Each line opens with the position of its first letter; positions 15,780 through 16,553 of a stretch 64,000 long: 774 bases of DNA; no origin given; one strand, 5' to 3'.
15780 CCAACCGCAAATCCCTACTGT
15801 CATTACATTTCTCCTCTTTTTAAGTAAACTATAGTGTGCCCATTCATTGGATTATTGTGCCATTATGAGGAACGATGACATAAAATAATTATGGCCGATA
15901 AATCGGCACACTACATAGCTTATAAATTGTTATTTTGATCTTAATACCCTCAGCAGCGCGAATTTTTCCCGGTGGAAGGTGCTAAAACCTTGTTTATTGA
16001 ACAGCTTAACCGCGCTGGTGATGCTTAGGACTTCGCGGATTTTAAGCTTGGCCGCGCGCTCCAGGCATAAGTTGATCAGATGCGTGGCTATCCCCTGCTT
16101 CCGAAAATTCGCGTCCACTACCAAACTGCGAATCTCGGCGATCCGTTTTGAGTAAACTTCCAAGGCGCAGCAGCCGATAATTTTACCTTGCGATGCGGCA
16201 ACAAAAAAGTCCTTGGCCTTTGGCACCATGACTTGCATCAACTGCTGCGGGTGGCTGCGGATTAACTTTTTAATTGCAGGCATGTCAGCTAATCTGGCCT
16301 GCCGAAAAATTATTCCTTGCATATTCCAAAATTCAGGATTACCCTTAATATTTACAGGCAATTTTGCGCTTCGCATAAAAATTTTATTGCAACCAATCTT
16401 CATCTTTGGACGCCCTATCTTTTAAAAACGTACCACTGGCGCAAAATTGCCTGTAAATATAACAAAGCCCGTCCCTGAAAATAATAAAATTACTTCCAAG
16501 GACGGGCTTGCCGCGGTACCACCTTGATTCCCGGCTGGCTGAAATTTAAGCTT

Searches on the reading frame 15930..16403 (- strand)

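Call 64: search_protein_families(library=pfam, proteins=[window:15930-16403:-])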
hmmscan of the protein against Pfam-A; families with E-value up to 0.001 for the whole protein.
window:15930-16403:- (157 aa): 5 families
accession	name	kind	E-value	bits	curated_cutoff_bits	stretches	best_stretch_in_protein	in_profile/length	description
PF00583.31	Acetyltransf_1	-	4.1e-14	53.3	20.7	1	63-140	32-116/116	Acetyltransferase (GNAT) family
PF13508.13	Acetyltransf_7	-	1.1e-13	51.7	27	1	64-141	3-83/84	Acetyltransferase (GNAT) domain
PF13673.13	Acetyltransf_10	-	5.5e-12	46.2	23.6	1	52-146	19-113/128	Acetyltransferase (GNAT) domain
PF13420.13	Acetyltransf_4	-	0.00014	22.3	24.3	1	63-146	48-140/155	Acetyltransferase (GNAT) domain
PF13302.13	Acetyltransf_3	-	0.00098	20.3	25.4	0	67-130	57-122/138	Acetyltransferase (GNAT) domain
